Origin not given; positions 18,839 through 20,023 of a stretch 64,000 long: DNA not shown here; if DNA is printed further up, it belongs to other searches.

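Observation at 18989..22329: Heptose nucleotide-sugar genes (RmlD-like reductase, HddA-like kinase, GmhA) inserted into the conserved ispE-prs-ctc-pth housekeeping operon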

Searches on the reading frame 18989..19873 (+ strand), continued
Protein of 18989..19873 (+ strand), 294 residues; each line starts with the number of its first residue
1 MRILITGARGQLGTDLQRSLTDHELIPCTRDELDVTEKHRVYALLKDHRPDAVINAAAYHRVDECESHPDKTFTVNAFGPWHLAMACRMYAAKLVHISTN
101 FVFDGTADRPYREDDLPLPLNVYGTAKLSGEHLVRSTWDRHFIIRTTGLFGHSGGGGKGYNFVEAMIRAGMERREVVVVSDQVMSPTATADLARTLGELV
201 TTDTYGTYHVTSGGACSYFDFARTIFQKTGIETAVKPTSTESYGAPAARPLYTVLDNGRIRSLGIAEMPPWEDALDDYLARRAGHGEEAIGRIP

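Call 32: find_encoding_contigs(protein=P0151, flank=8000, max_places=1)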
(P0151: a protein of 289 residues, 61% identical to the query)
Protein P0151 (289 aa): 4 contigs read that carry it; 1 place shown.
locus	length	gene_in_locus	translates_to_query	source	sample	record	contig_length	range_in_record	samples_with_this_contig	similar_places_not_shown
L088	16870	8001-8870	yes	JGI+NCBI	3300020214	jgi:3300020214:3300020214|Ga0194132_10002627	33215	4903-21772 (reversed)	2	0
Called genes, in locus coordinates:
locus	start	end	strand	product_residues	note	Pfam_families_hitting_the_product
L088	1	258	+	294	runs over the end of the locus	-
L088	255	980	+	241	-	PF00483:NTP_transferase, PF12804:NTP_transf_3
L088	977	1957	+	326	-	PF01073:3Beta_HSD, PF01370:Epimerase, PF02719:Polysacc_synt_2, PF04321:RmlD_sub_bind, PF05368:NmrA (weak), PF07993:NAD_binding_4, PF13460:NAD_binding_10, PF16363:GDP_Man_Dehyd, +1 more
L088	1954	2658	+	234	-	PF01209:Ubie_methyltran, PF13489:Methyltransf_23, PF01728:FtsJ (weak), PF07021:MetW (weak), PF13847:Methyltransf_31, PF08241:Methyltransf_11, PF08242:Methyltransf_12, PF13649:Methyltransf_25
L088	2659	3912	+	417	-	PF01041:DegT_DnrJ_EryC1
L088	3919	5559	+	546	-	PF13440:Polysacc_synt_3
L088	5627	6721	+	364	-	PF04055:Radical_SAM, PF13186:SPASM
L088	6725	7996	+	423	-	PF00534:Glycos_transf_1 (weak)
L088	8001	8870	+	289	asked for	PF01370:Epimerase, PF04321:RmlD_sub_bind, PF02719:Polysacc_synt_2, PF16363:GDP_Man_Dehyd, PF07993:NAD_binding_4 (faint)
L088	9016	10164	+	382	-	PF04055:Radical_SAM, PF13186:SPASM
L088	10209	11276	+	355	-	PF04055:Radical_SAM, PF13186:SPASM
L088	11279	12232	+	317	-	PF00535:Glycos_transf_2, PF10111:Glyco_tranf_2_2 (faint), PF13641:Glyco_tranf_2_3, PF13632:Glyco_trans_2_3 (weak)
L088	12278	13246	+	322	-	PF00535:Glycos_transf_2, PF13641:Glyco_tranf_2_3, PF13632:Glyco_trans_2_3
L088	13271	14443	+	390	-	PF13439:Glyco_transf_4, PF13579:Glyco_trans_4_4 (weak), PF20706:GT4-conflict, PF00534:Glycos_transf_1, PF13692:Glyco_trans_1_4, PF13524:Glyco_trans_1_2 (weak)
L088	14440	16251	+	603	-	-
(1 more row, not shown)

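Call 33: find_encoding_contigs(protein=P0163, flank=8000, max_places=1)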
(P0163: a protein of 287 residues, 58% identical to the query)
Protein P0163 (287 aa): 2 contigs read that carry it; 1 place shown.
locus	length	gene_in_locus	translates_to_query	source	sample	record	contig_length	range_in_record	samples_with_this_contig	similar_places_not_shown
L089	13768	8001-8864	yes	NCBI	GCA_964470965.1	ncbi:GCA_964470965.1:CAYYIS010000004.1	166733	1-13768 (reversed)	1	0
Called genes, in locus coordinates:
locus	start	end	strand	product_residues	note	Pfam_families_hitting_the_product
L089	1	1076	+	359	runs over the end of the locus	PF13439:Glyco_transf_4, PF13477:Glyco_trans_4_2, PF13579:Glyco_trans_4_4, PF00534:Glycos_transf_1, PF13692:Glyco_trans_1_4, PF13524:Glyco_trans_1_2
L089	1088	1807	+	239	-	PF00483:NTP_transferase, PF12804:NTP_transf_3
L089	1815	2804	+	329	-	PF01073:3Beta_HSD, PF01370:Epimerase, PF02719:Polysacc_synt_2, PF04321:RmlD_sub_bind, PF05368:NmrA (weak), PF07993:NAD_binding_4, PF16363:GDP_Man_Dehyd, PF13460:NAD_binding_10, +1 more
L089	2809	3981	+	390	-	PF00155:Aminotran_1_2, PF01041:DegT_DnrJ_EryC1, PF00266:Aminotran_5 (faint), PF01212:Beta_elim_lyase (weak)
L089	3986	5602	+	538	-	PF01943:Polysacc_synt, PF13440:Polysacc_synt_3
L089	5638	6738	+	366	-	PF04055:Radical_SAM, PF13186:SPASM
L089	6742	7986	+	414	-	-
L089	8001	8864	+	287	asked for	PF01073:3Beta_HSD (faint), PF01370:Epimerase, PF04321:RmlD_sub_bind, PF02719:Polysacc_synt_2, PF16363:GDP_Man_Dehyd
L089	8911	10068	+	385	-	PF04055:Radical_SAM, PF13186:SPASM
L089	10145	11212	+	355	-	PF04055:Radical_SAM, PF13186:SPASM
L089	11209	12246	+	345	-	PF00535:Glycos_transf_2, PF10111:Glyco_tranf_2_2 (faint), PF13632:Glyco_trans_2_3 (faint), PF13641:Glyco_tranf_2_3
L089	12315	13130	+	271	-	PF00535:Glycos_transf_2, PF13641:Glyco_tranf_2_3, PF13632:Glyco_trans_2_3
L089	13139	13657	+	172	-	PF00535:Glycos_transf_2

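Call 41: search_protein_families(library=ncbifam, proteins=[L087:169-1185:+, L087:1302-2174:+, L087:2226-3380:+, L087:3441-4508:+], max_evalue=1e-8)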
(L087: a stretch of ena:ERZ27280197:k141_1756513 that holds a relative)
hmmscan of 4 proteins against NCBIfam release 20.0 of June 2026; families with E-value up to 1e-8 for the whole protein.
L087:169-1185:+ (338 aa): 21 families
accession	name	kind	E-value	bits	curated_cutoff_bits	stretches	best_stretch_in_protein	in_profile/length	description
TIGR01179.1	galE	equivalog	4e-40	137.7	262.3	1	5-289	1-307/332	UDP-glucose 4-epimerase GalE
TIGR04180.1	EDH_00030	hypoth_equivalog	2.3e-33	115.6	475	1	6-285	1-288/297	NAD-dependent 4,6-dehydratase LegB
TIGR01181.1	dTDP_gluc_dehyt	equivalog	2.5e-25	89.3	365.1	1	5-308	1-313/321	dTDP-glucose 4,6-dehydratase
TIGR02197.1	heptose_epim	equivalog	1.7e-23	83.3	274.6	1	6-308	1-315/316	ADP-glyceromanno-heptose 6-epimerase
NF011728.1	PRK15181.1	equivalog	8.7e-23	80.9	760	1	4-239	16-263/348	Vi polysaccharide biosynthesis UDP-N-acetylglucosaminuronic acid C-4 epimerase TviC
NF007956.0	PRK10675.1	subfamily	2.8e-21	76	394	1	5-277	2-299/338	UDP-glucose 4-epimerase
TIGR03466.1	HpnA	hypoth_equivalog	8.1e-17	61.1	367.65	1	5-177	2-174/327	hopanoid-associated sugar epimerase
NF047922.1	GDPFucSynFcl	equivalog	5e-14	52.5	500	1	60-274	44-269/308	GDP-L-fucose synthase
TIGR01746.1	Thioester-redct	subfamily_domain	7.1e-12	45.2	213.35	1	70-280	89-303/371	thioester reductase domain-containing protein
NF043036.1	ErythonDh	equivalog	8.2e-12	44.9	325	1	5-152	2-158/321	D-erythronate dehydrogenase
NF042422.1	oxyalk_red_OleD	equivalog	1.2e-11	44.5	580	1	5-176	2-171/329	2-alkyl-3-oxoalkanoate reductase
NF042423.1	oxyalk_red_Shew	equivalog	1.2e-11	44.2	580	1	4-177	9-178/331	2-alkyl-3-oxoalkanoate reductase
NF008872.0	PRK11908.1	equivalog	1.8e-11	43.7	294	1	5-254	3-267/349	bifunctional UDP-4-keto-pentose/UDP-xylose synthase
TIGR01214.1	rmlD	equivalog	1.6e-10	40.6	224.05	1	5-225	1-195/285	dTDP-4-dehydrorhamnose reductase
NF008360.0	PRK11150.1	equivalog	3e-10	39.8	452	1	6-271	2-266/310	ADP-glyceromanno-heptose 6-epimerase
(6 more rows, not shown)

L087:1302-2174:+ (290 aa): 5 families
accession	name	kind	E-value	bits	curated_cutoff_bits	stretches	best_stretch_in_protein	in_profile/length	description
TIGR01214.1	rmlD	equivalog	4.2e-94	314.8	224.05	1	5-283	2-282/285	dTDP-4-dehydrorhamnose reductase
NF007440.0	PRK09987.1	equivalog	3.5e-45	154.6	308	1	5-267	3-274/299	dTDP-4-dehydrorhamnose reductase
TIGR01179.1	galE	equivalog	2.9e-14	52.6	262.3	1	24-139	43-159/332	UDP-glucose 4-epimerase GalE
TIGR01181.1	dTDP_gluc_dehyt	equivalog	3.9e-13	49.2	365.1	1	31-142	53-168/321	dTDP-glucose 4,6-dehydratase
TIGR02622.1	CDP_4_6_dhtase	equivalog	4e-09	36.1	278.45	1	33-139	59-168/352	CDP-glucose 4,6-dehydratase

L087:2226-3380:+ (384 aa): 34 families (the best 25 are shown)
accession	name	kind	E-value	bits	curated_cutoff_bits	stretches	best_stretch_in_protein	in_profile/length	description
TIGR04317.1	W_rSAM_matur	equivalog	2e-50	171.9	380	1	52-351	6-320/349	tungsten cofactor oxidoreductase radical SAM maturase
TIGR04311.1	rSAM_Geo_metal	subfamily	5.6e-42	144.3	400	1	49-244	2-202/423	radical SAM/SPASM family putative metalloenzyme maturase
NF033640.1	N_Twi_rSAM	subfamily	2e-27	96.3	170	2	276-347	3-72/398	twitch domain-containing radical SAM protein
TIGR04051.1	rSAM_NirJ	equivalog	2.9e-20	72.5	515.45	1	55-230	7-177/354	heme d1 biosynthesis radical SAM protein NirJ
NF050035.1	rSAM_WgK_link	exception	2.8e-19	69.3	650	1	49-278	8-234/367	radical SAM/SPASM peptide maturase WgkB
TIGR04545.1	rSAM_ahbD_hemeb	equivalog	7.1e-19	68.4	500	1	51-226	1-172/339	heme b synthase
TIGR04055.1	rSAM_NirJ2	equivalog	4e-17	62.8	500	1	52-229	2-174/326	putative heme d1 biosynthesis radical SAM protein NirJ2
TIGR02109.1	PQQ_syn_pqqE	equivalog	1.9e-16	60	381.35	1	48-348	5-306/358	pyrroloquinoline quinone biosynthesis protein PqqE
TIGR02666.1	moaA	equivalog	1.6e-15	56.9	284.05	1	57-235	17-199/336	GTP 3',8-cyclase MoaA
TIGR04054.1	rSAM_NirJ1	equivalog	3.5e-15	55.5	650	1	50-163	36-148/387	putative heme d1 biosynthesis radical SAM protein NirJ1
TIGR04250.1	SCM_rSAM_ScmE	equivalog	9.5e-15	54.3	400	0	49-212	2-161/358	SynChlorMet cassette radical SAM/SPASM protein ScmE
TIGR02668.1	moaA_archaeal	equivalog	1.2e-14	54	325.25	1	54-260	14-215/303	GTP 3',8-cyclase MoaA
TIGR04133.1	rSAM_w_lipo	hypoth_equivalog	1.9e-14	53.4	425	1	50-353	24-330/350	TIGR04133 family radical SAM/SPASM protein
TIGR04251.1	SCM_rSAM_ScmF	equivalog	6.1e-14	52.2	400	1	56-229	10-182/353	SynChlorMet cassette radical SAM/SPASM protein ScmF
TIGR04546.1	rSAM_ahbC_deAc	equivalog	3.1e-13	49.3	650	1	51-229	40-213/390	12,18-didecarboxysiroheme deacetylase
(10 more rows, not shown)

L087:3441-4508:+ (355 aa): 24 families
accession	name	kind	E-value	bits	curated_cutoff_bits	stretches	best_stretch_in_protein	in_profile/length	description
TIGR04317.1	W_rSAM_matur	equivalog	1.2e-55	189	380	1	38-352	6-316/349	tungsten cofactor oxidoreductase radical SAM maturase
TIGR04311.1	rSAM_Geo_metal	subfamily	3.4e-50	171.3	400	2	39-236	6-204/423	radical SAM/SPASM family putative metalloenzyme maturase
TIGR02668.1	moaA_archaeal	equivalog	2.9e-20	72.5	325.25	1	32-248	6-216/303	GTP 3',8-cyclase MoaA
TIGR04545.1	rSAM_ahbD_hemeb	equivalog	1.8e-19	70.4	500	1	38-211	3-168/339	heme b synthase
NF001199.0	PRK00164.2-1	equivalog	6.4e-19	68.2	231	1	32-210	8-180/308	GTP 3',8-cyclase MoaA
NF033640.1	N_Twi_rSAM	subfamily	5.5e-18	65.2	170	1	36-221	111-312/398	twitch domain-containing radical SAM protein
TIGR03962.1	mycofact_rSAM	equivalog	2e-17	63.4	265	1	33-210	10-178/339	mycofactocin radical SAM maturase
TIGR04251.1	SCM_rSAM_ScmF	equivalog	2e-16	60.4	400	1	34-217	2-181/353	SynChlorMet cassette radical SAM/SPASM protein ScmF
TIGR02666.1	moaA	equivalog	7.4e-15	54.7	284.05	1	33-211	7-186/336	GTP 3',8-cyclase MoaA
TIGR04053.2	TIGR04053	equivalog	8.9e-15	54.8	395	1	32-213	5-181/366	TIGR04053 family radical SAM/SPASM domain-containing protein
TIGR04133.1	rSAM_w_lipo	hypoth_equivalog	4.4e-14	52.2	425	1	31-222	19-206/350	TIGR04133 family radical SAM/SPASM protein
TIGR04054.1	rSAM_NirJ1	equivalog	7.7e-14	51.1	650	1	41-210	41-202/387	putative heme d1 biosynthesis radical SAM protein NirJ1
TIGR04347.1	pseudo_SAM_Halo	equivalog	1.1e-13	51.2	525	1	39-212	42-206/390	TIGR04347 family pseudo-SAM/SPASM protein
NF050035.1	rSAM_WgK_link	exception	1.6e-13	50.4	650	1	40-213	13-179/367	radical SAM/SPASM peptide maturase WgkB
TIGR02109.1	PQQ_syn_pqqE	equivalog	4.7e-13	48.8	381.35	1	40-291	11-259/358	pyrroloquinoline quinone biosynthesis protein PqqE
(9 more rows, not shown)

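Call 48: find_encoding_contigs(protein=P0165, flank=10000, max_places=1)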
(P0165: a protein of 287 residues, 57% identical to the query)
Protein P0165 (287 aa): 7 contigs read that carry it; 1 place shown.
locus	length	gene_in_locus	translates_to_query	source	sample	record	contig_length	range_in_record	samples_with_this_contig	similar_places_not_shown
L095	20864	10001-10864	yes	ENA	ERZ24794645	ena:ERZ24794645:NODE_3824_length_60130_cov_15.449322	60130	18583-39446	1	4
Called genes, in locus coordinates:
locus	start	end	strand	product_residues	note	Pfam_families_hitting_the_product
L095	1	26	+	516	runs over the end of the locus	PF02366:PMT (weak), PF13231:PMT_2 (weak)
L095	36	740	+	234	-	PF08241:Methyltransf_11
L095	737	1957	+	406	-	PF13439:Glyco_transf_4, PF13579:Glyco_trans_4_4, PF00534:Glycos_transf_1, PF13692:Glyco_trans_1_4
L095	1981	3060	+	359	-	PF13439:Glyco_transf_4, PF13477:Glyco_trans_4_2, PF13579:Glyco_trans_4_4, PF00534:Glycos_transf_1, PF13692:Glyco_trans_1_4, PF13524:Glyco_trans_1_2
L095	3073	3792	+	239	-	PF00483:NTP_transferase, PF12804:NTP_transf_3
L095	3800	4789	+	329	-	PF00106:adh_short (weak), PF01073:3Beta_HSD, PF01370:Epimerase, PF02719:Polysacc_synt_2, PF04321:RmlD_sub_bind, PF07993:NAD_binding_4, PF16363:GDP_Man_Dehyd, PF13460:NAD_binding_10, +1 more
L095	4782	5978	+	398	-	PF01041:DegT_DnrJ_EryC1, PF00155:Aminotran_1_2, PF01212:Beta_elim_lyase (weak)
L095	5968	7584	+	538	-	PF01554:MatE (faint), PF01943:Polysacc_synt, PF13440:Polysacc_synt_3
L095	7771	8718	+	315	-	PF04055:Radical_SAM (faint), PF13186:SPASM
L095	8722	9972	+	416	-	-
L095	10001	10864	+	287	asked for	PF01370:Epimerase, PF04321:RmlD_sub_bind, PF16363:GDP_Man_Dehyd, PF02719:Polysacc_synt_2, PF07993:NAD_binding_4 (faint)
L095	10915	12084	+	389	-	PF04055:Radical_SAM, PF13186:SPASM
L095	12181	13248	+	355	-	PF04055:Radical_SAM, PF13186:SPASM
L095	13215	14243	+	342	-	PF00535:Glycos_transf_2, PF10111:Glyco_tranf_2_2 (faint), PF13506:Glyco_transf_21 (faint), PF13641:Glyco_tranf_2_3, PF13632:Glyco_trans_2_3 (weak)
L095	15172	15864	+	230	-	PF00535:Glycos_transf_2, PF10111:Glyco_tranf_2_2 (weak), PF13641:Glyco_tranf_2_3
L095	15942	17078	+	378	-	PF13439:Glyco_transf_4, PF13579:Glyco_trans_4_4 (faint), PF20706:GT4-conflict, PF00534:Glycos_transf_1, PF13692:Glyco_trans_1_4, PF13524:Glyco_trans_1_2 (weak)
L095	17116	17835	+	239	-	PF00535:Glycos_transf_2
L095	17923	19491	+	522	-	-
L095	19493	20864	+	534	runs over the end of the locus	-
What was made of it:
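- L095 continues with NTP-transferase, SDR, DegT, flippase, radical SAM, RmlD-like (57% identical to the window's), two radical SAM/SPASM genes and GTs (call 48).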
